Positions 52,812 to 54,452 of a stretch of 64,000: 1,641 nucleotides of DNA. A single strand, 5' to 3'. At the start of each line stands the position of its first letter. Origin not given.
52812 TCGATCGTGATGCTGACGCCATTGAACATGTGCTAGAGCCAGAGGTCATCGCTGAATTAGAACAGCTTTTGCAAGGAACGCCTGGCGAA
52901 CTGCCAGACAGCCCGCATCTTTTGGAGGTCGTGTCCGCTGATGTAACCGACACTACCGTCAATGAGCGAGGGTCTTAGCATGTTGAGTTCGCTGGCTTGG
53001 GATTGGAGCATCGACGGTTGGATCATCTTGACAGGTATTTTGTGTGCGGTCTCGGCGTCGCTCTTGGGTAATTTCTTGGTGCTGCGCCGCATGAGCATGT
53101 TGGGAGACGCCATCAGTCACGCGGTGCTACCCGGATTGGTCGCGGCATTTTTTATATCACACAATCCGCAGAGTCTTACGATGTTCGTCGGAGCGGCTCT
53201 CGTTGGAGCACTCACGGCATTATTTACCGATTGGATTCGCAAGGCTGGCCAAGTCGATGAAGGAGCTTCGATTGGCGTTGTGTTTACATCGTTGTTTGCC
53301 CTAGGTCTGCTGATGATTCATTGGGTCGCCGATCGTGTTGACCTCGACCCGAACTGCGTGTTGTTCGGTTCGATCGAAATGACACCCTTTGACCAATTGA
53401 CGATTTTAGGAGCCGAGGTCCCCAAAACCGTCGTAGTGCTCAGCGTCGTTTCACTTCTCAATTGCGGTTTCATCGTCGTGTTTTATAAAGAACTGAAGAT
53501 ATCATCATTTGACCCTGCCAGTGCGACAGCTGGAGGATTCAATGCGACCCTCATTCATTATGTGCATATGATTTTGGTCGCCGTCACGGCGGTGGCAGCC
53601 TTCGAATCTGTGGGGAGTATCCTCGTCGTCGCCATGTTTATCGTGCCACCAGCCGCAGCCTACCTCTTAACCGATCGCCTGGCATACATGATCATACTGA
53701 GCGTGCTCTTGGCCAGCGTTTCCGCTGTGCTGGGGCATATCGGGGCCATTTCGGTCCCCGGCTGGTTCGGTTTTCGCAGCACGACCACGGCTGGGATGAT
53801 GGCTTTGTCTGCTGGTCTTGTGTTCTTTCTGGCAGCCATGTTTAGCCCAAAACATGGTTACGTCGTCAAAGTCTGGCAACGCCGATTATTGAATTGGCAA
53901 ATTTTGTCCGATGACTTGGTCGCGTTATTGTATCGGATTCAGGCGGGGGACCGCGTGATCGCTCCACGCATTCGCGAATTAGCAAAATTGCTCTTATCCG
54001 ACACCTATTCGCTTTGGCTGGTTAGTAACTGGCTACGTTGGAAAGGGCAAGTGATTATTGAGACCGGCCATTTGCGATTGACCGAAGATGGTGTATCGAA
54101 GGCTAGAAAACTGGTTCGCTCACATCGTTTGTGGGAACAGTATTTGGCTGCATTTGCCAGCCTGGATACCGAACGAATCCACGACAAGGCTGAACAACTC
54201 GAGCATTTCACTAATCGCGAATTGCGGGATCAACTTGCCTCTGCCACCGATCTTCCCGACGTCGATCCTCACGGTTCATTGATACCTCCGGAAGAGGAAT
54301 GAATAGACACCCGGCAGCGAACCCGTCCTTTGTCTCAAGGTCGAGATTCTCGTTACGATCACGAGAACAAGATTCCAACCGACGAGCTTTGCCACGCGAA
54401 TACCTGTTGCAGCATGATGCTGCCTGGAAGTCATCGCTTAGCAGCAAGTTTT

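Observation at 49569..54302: Metal ABC importer in which both permeases carry C-terminal DtxR-like repressor domains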

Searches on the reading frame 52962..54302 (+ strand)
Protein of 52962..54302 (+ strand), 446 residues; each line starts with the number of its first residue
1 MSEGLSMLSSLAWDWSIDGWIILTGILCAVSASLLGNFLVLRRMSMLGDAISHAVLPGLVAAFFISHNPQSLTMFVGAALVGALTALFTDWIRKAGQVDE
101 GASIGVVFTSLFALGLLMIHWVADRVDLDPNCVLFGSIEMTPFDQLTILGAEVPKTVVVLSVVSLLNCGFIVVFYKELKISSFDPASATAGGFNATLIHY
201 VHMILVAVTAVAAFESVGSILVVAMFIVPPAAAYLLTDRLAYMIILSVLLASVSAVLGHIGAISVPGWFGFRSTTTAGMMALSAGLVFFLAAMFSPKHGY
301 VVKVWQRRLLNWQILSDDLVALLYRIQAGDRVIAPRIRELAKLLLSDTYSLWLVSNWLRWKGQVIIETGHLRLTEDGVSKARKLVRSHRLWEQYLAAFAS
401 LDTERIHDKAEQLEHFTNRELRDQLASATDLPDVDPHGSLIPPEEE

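Call 3: search_protein_families(library=pfam, proteins=[window:52962-54302:+], max_evalue=0.1)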
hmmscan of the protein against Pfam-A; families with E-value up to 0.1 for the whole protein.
window:52962-54302:+ (446 aa): 3 families
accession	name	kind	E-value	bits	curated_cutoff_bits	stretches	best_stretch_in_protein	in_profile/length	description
PF00950.22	ABC-3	-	1.9e-45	155.8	20.1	1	21-294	8-257/258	ABC 3 transport family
PF02742.21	Fe_dep_repr_C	-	1.7e-18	66.8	27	1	374-442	1-69/70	Iron dependent repressor, metal binding and dimerisation domain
PF01032.23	FecCD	-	0.00068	19.2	26.5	1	64-291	96-307/311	FecCD transport family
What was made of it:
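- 52962..53843 (+): Permease 2, transmembrane domain (ABC-3). NCBI's start is 52980, directly after the stop codon of permease 1. PF00950, E 2e-45 (call 3).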

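Call 4: search_protein_families(library=ncbifam, proteins=[window:52962-54302:+], max_evalue=0.1)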
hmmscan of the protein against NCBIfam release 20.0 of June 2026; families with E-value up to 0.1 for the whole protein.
window:52962-54302:+ (446 aa): 7 families
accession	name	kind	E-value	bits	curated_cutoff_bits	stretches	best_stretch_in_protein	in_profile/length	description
NF040927.1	ABC_perm_SloB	subfamily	1.3e-44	153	460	1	22-300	16-269/271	metal ABC transporter permease subunit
NF040871.1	AztB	equivalog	1.2e-37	130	280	1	22-260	16-237/254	zinc ABC transporter permease AztB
TIGR03770.1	anch_rpt_perm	equivalog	1.5e-30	106.8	296.8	1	23-263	22-245/270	anchored repeat-type ABC transporter permease subunit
NF007089.0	PRK09543.1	equivalog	3.7e-14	52.9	284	1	19-292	8-255/261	zinc ABC transporter permease subunit ZnuB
NF047407.1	TransRegMntRTherm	equivalog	2.3e-10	40.5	350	1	371-444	70-143/227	manganese-dependent transcriptional regulator MntR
NF053665.1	TransRegDtxRActin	equivalog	6.4e-09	35.6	290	1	368-445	59-136/233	iron-dependent transcriptional repressor DtxR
NF003025.0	PRK03902.1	equivalog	0.013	15.5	138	1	370-422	59-110/142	transcriptional regulator MntR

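Call 9: find_homologous_proteins(query=window:52962-54302:+, max_evalue=1e-10)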
Query window:52962-54302:+ (446 aa): 7410 proteins with E <= 1e-10 among 8000 candidates; the best 120 are listed.
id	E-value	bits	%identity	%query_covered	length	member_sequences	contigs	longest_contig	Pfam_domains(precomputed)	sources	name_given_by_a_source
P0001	7.3e-186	637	67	97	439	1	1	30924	PF02742.22,PF00950.23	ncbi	-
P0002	5.5e-182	624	66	97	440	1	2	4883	PF02742.22,PF00950.23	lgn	-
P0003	7.0e-178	610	63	99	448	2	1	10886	PF02742.22,PF00950.23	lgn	-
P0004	1.3e-175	603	62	99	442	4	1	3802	PF02742.22,PF00950.23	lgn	-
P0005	1.6e-175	603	64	99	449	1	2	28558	PF02742.22,PF00950.23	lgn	-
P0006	3.5e-175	601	62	97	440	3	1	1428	PF02742.22,PF00950.23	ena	-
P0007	2.5e-174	599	62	97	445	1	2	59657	PF02742.22,PF00950.23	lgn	-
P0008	4.6e-174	598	63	98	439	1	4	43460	PF02742.22,PF00950.23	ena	-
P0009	5.1e-174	598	64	97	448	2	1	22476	PF02742.22,PF00950.23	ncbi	-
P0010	5.9e-174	597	61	98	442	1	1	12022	PF02742.22,PF00950.23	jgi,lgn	jgi:manganese/zinc/iron transport system permease protein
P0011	1.2e-173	596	63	97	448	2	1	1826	PF02742.22,PF00950.23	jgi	jgi:manganese/zinc/iron transport system permease protein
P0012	2.7e-173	595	62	99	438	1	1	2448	PF02742.22,PF00950.23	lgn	-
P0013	4.0e-173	595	63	97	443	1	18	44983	PF02742.22,PF00950.23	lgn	-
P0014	7.8e-173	594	63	97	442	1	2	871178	PF02742.22,PF00950.23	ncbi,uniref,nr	ncbi:Manganese transport system membrane protein MntB [Novipirellula galeiformis]|uniref:Manganese t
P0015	8.3e-173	594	62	97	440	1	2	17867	PF02742.22,PF00950.23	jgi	jgi:manganese/zinc/iron transport system permease protein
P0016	8.6e-173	594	62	97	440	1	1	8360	PF02742.22,PF00950.23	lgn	-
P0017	9.6e-173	593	63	97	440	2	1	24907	PF02742.22,PF00950.23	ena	-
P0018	1.1e-172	593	63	97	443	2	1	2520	PF02742.22,PF00950.23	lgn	-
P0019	3.0e-172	592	63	97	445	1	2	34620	PF01032.24,PF02742.22,PF00950.23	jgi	-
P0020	3.8e-172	592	63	98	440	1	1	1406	PF02742.22,PF00950.23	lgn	-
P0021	4.7e-172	591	62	98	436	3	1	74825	PF02742.22,PF00950.23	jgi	-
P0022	6.2e-172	591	62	97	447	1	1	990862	PF02742.22,PF00950.23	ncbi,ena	-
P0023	7.5e-172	591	62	97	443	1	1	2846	PF02742.22,PF00950.23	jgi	jgi:manganese/zinc/iron transport system permease protein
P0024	7.8e-172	590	63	97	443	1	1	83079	PF02742.22,PF00950.23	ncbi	-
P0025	2.6e-171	589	63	98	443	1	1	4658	PF02742.22,PF00950.23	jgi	jgi:manganese/zinc/iron transport system permease protein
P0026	3.2e-171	588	63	97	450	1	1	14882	PF02742.22,PF00950.23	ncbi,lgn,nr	ncbi:MAG: metal ABC transporter permease [Pirellulaceae bacterium]|nr:metal ABC transporter permease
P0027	3.4e-171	588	60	98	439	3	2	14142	PF02742.22,PF00950.23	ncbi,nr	ncbi:MAG: metal ABC transporter permease [Planctomycetota bacterium]|nr:metal ABC transporter permea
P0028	4.0e-171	588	63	97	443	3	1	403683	PF02742.22,PF00950.23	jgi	jgi:manganese/zinc/iron transport system permease protein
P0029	4.2e-171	588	62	99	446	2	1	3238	PF02742.22,PF00950.23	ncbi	-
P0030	6.0e-171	588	63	97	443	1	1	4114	PF02742.22,PF00950.23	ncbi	-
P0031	6.2e-171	587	61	97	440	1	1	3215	PF02742.22,PF00950.23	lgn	-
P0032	8.2e-171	587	60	99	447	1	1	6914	PF02742.22,PF00950.23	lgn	-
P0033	1.9e-170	586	63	99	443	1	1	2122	PF02742.22,PF00950.23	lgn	-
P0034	2.0e-170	586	60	100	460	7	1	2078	PF02742.22,PF00950.23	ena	-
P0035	3.5e-170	585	62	97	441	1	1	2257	PF02742.22,PF00950.23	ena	-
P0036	4.3e-170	585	61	97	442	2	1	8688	PF02742.22,PF00950.23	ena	-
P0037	1.2e-169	583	61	98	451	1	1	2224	PF02742.22,PF00950.23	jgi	-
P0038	1.6e-169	583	62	97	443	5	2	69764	PF02742.22,PF00950.23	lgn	-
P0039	3.2e-169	582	62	97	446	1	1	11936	PF02742.22,PF00950.23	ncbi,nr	ncbi:MAG: metal ABC transporter permease [Planctomycetes bacterium]|nr:metal ABC transporter permeas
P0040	4.4e-169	581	63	97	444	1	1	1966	PF02742.22,PF00950.23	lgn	-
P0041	5.3e-169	581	61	97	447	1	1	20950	PF02742.22,PF00950.23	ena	-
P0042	7.4e-169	581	62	97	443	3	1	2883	PF02742.22,PF00950.23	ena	-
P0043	9.2e-169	580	59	97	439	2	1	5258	PF02742.22,PF00950.23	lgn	-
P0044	9.8e-169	580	62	97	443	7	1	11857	PF02742.22,PF00950.23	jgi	jgi:manganese/zinc/iron transport system permease protein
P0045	1.1e-168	580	62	97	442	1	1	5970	PF02742.22,PF00950.23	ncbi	ncbi:MAG: metal ABC transporter permease [Novipirellula sp. JB048]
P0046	1.6e-168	580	64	97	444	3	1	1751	PF02742.22,PF00950.23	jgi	jgi:manganese/zinc/iron transport system permease protein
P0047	1.6e-168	580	59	98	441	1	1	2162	PF02742.22,PF00950.23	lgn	-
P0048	1.9e-168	579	61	97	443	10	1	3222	PF02742.22,PF00950.23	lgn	-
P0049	2.0e-168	579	63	97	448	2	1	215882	PF02742.22,PF00950.23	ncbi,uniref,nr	ncbi:metal ABC transporter permease [Roseimaritima sediminicola]|uniref:metal ABC transporter permea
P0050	2.0e-168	579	61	98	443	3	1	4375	PF02742.22,PF00950.23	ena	-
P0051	2.1e-168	579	60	97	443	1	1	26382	PF02742.22,PF00950.23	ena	-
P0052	3.5e-168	578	62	97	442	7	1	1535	PF02742.22,PF00950.23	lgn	-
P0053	3.7e-168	578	61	97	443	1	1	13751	PF02742.22,PF00950.23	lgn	-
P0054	4.4e-168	578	61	97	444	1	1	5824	PF02742.22,PF00950.23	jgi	jgi:manganese/zinc/iron transport system permease protein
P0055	4.4e-168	578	61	97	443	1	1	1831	PF02742.22,PF00950.23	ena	-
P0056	5.2e-168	578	63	97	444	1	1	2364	PF02742.22,PF00950.23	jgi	jgi:manganese/zinc/iron transport system permease protein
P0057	5.3e-168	578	61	98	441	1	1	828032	PF02742.22,PF00950.23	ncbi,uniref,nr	ncbi:Manganese transport system membrane protein MntB [Planctomycetes bacterium CA13]|uniref:Mangane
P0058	5.4e-168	578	61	98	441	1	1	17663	PF02742.22,PF00950.23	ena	-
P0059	7.6e-168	577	61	97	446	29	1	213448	PF02742.22,PF00950.23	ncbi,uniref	ncbi:metal ABC transporter permease [Gimesia sp.]|uniref:metal ABC transporter permease n=1 Tax=Gime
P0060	8.4e-168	577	60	98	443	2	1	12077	PF02742.22,PF00950.23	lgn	-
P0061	8.4e-168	577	63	97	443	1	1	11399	PF02742.22,PF00950.23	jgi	jgi:manganese/zinc/iron transport system permease protein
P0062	1.5e-167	576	61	97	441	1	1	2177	PF02742.22,PF00950.23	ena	-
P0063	1.5e-167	576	63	97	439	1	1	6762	PF02742.22,PF00950.23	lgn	-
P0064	2.2e-167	576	61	99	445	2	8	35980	PF02742.22,PF00950.23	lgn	-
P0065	9.0e-167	574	61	98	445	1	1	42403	PF02742.22,PF00950.23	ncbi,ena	-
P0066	9.8e-167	574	62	97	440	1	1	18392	PF02742.22,PF00950.23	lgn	-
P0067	1.1e-166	573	61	98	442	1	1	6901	PF02742.22,PF00950.23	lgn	-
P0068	1.4e-166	573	61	97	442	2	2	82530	PF02742.22,PF00950.23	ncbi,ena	-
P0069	2.3e-166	572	58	99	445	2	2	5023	PF02742.22,PF00950.23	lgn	-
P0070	2.8e-166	572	63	97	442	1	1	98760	PF02742.22,PF00950.23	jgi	-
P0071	3.7e-166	572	60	98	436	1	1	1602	PF02742.22,PF00950.23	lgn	-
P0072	3.9e-166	572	62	99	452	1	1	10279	PF02742.22,PF00950.23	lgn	-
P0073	4.0e-166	572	60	98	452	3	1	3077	PF02742.22,PF00950.23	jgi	jgi:manganese/zinc/iron transport system permease protein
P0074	4.8e-166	571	61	97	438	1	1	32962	PF02742.22,PF00950.23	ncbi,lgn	-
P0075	8.3e-166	571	62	98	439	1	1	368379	PF02742.22,PF00950.23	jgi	-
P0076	9.9e-166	570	61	98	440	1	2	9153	PF02742.22,PF00950.23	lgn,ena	-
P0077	1.0e-165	570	62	100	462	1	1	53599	PF02742.22,PF00950.23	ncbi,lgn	-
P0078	1.1e-165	570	61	97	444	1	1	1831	PF02742.22,PF00950.23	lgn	-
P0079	1.2e-165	570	61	97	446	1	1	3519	PF02742.22,PF00950.23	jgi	jgi:manganese/zinc/iron transport system permease protein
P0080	1.2e-165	570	62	97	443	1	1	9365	PF02742.22,PF00950.23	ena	-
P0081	1.3e-165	570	60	97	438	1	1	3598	PF02742.22,PF00950.23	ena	-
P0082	1.8e-165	570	61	99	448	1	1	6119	PF02742.22,PF00950.23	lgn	-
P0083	1.9e-165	569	61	97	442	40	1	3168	PF02742.22,PF00950.23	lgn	-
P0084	2.4e-165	569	60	98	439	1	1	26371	PF02742.22,PF00950.23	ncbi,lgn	ncbi:MAG: metal ABC transporter permease [Pirellulaceae bacterium]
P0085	2.4e-165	569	60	99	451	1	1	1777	PF02742.22,PF00950.23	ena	-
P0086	2.5e-165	569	59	98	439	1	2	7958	PF02742.22,PF00950.23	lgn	-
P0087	2.9e-165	569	60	97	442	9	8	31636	PF02742.22,PF00950.23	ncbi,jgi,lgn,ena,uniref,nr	ncbi:metal ABC transporter permease [uncultured Gimesia sp.]|jgi:manganese/zinc/iron transport syste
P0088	3.0e-165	569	61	97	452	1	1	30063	PF02742.22,PF00950.23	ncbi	-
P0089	3.3e-165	569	60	97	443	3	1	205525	PF02742.22,PF00950.23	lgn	-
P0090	4.3e-165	568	61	97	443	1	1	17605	PF02742.22,PF00950.23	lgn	-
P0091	4.5e-165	568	61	98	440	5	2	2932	PF02742.22,PF00950.23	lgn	-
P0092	8.1e-165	567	61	97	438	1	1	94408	PF02742.22,PF00950.23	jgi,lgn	-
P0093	8.4e-165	567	60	97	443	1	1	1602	PF02742.22,PF00950.23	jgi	jgi:manganese/zinc/iron transport system permease protein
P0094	8.5e-165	567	60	99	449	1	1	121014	PF02742.22,PF00950.23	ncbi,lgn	-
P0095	9.8e-165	567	61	98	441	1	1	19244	PF01032.24,PF02742.22,PF00950.23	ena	-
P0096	1.0e-164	567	58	100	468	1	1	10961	PF02742.22,PF00950.23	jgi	-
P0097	1.1e-164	567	61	97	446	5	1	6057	PF02742.22,PF00950.23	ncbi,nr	ncbi:MAG: metal ABC transporter permease [Planctomycetales bacterium]|nr:metal ABC transporter perme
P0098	1.3e-164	567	63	97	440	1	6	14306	PF02742.22,PF00950.23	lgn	-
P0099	1.5e-164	567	60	97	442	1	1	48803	PF02742.22,PF00950.23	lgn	-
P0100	1.5e-164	566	60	97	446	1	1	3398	PF02742.22,PF00950.23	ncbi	-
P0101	1.6e-164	566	62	97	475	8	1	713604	PF01032.24,PF02742.22,PF00950.23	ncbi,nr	nr:metal ABC transporter permease [Crateriforma spongiae]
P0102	1.8e-164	566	60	98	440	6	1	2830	PF02742.22,PF00950.23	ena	-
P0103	1.8e-164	566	60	97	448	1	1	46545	PF02742.22,PF00950.23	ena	-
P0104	1.8e-164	566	60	97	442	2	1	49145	PF02742.22,PF00950.23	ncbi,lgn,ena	-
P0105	2.4e-164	566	60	97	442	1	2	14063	PF02742.22,PF00950.23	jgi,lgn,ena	-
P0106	3.3e-164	565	60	99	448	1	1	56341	PF02742.22,PF00950.23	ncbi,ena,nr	ncbi:MAG: metal ABC transporter permease [Pirellulales bacterium]|nr:metal ABC transporter permease 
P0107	3.4e-164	565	59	97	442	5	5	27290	PF02742.22,PF00950.23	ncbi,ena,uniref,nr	ncbi:metal ABC transporter permease [uncultured Gimesia sp.]|uniref:metal ABC transporter permease n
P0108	3.4e-164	565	61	97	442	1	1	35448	PF02742.22,PF00950.23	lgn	-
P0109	4.2e-164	565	62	97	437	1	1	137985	PF02742.22,PF00950.23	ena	-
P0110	4.6e-164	565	60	97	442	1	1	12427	PF02742.22,PF00950.23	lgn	-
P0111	6.2e-164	564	59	98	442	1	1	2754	PF02742.22,PF00950.23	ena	-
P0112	7.6e-164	564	58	97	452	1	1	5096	PF02742.22,PF00950.23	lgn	-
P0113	8.0e-164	564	61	99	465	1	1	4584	PF02742.22,PF00950.23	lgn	-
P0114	1.1e-163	564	61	97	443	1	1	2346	PF02742.22,PF00950.23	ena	-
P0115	1.2e-163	563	61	97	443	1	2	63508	PF02742.22,PF00950.23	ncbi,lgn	-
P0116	1.3e-163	563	60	97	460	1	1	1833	PF02742.22,PF00950.23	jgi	jgi:manganese/zinc/iron transport system permease protein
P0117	1.4e-163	563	60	97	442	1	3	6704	PF02742.22,PF00950.23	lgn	-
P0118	1.6e-163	563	59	97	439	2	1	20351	PF02742.22,PF00950.23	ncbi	ncbi:MAG: metal ABC transporter permease [Planctomycetota bacterium]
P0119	1.6e-163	563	60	98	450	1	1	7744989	PF02742.22,PF00950.23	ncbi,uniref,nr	ncbi:Manganese transport system membrane protein MntB [Maioricimonas rarisocia]|uniref:Manganese tra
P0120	1.7e-163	563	60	97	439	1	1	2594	PF02742.22,PF00950.23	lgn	-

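Call 20: find_encoding_contigs(protein=P0119, flank=8000, max_places=2)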
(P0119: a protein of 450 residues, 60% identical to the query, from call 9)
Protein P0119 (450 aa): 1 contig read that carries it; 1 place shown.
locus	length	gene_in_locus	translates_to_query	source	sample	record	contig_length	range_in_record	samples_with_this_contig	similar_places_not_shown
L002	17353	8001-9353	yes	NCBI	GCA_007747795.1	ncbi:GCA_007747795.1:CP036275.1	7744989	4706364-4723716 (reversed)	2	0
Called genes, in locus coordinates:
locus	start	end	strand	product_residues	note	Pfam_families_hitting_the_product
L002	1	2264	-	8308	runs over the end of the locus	-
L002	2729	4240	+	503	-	-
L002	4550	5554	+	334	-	PF01297:ZnuA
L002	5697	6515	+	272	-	PF00005:ABC_tran, PF02463:SMC_N (faint), PF13304:AAA_21 (faint)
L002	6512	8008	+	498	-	PF00950:ABC-3, PF01032:FecCD (weak), PF02742:Fe_dep_repr_C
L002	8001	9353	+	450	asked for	PF00950:ABC-3, PF02742:Fe_dep_repr_C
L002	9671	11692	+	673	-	PF02321:OEP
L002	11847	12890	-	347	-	PF04166:PdxA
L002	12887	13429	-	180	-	PF00908:dTDP_sugar_isom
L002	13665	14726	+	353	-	PF00089:Trypsin, PF13365:Trypsin_2, PF13180:PDZ_2, PF17820:PDZ_6 (weak)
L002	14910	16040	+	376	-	PF13365:Trypsin_2 (weak), PF13180:PDZ_2, PF17820:PDZ_6 (weak)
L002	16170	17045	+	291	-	PF00763:THF_DHG_CYH, PF02882:THF_DHG_CYH_C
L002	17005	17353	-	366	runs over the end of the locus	-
